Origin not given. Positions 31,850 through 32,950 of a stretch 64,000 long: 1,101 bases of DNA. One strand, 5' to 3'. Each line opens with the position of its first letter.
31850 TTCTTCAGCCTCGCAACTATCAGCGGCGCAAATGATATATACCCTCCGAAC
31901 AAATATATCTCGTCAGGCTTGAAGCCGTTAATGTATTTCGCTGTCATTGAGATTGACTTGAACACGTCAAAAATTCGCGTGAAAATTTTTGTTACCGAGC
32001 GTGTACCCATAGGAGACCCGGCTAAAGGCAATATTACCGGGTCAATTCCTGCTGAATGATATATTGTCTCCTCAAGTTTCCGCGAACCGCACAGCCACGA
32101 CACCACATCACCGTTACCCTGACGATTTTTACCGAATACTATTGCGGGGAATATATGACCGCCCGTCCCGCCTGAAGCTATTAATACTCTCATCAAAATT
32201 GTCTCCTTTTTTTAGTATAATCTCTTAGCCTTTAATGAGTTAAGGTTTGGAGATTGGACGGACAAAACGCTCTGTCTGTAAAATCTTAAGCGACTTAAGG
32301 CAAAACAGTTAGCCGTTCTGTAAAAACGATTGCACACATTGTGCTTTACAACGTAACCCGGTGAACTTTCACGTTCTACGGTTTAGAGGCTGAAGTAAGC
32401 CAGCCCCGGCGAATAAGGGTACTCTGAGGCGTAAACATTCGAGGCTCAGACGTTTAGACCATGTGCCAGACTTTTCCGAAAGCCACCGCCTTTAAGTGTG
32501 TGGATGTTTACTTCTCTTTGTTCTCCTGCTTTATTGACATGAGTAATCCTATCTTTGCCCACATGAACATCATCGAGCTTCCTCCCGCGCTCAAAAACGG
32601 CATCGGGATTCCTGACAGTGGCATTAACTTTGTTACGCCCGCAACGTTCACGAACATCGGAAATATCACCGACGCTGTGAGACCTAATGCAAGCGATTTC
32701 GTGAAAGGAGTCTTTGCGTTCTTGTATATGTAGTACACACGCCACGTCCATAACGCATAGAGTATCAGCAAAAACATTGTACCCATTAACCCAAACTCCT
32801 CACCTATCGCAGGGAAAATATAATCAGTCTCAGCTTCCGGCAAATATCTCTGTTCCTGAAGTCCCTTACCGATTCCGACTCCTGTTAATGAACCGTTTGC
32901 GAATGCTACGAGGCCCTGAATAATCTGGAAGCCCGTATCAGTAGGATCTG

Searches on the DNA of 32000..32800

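Call 67: search_with_rna_model(model_id=R1, source=window, start=32000, end=32800, max_evalue=1, show_alignments=1, filters=off)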
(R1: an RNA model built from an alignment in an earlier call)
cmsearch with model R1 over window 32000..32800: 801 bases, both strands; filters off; matches with E-value up to 1: 1.
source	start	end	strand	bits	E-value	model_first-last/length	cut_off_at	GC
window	32349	32484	+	27.6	1.1e-05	1-120/120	no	0.51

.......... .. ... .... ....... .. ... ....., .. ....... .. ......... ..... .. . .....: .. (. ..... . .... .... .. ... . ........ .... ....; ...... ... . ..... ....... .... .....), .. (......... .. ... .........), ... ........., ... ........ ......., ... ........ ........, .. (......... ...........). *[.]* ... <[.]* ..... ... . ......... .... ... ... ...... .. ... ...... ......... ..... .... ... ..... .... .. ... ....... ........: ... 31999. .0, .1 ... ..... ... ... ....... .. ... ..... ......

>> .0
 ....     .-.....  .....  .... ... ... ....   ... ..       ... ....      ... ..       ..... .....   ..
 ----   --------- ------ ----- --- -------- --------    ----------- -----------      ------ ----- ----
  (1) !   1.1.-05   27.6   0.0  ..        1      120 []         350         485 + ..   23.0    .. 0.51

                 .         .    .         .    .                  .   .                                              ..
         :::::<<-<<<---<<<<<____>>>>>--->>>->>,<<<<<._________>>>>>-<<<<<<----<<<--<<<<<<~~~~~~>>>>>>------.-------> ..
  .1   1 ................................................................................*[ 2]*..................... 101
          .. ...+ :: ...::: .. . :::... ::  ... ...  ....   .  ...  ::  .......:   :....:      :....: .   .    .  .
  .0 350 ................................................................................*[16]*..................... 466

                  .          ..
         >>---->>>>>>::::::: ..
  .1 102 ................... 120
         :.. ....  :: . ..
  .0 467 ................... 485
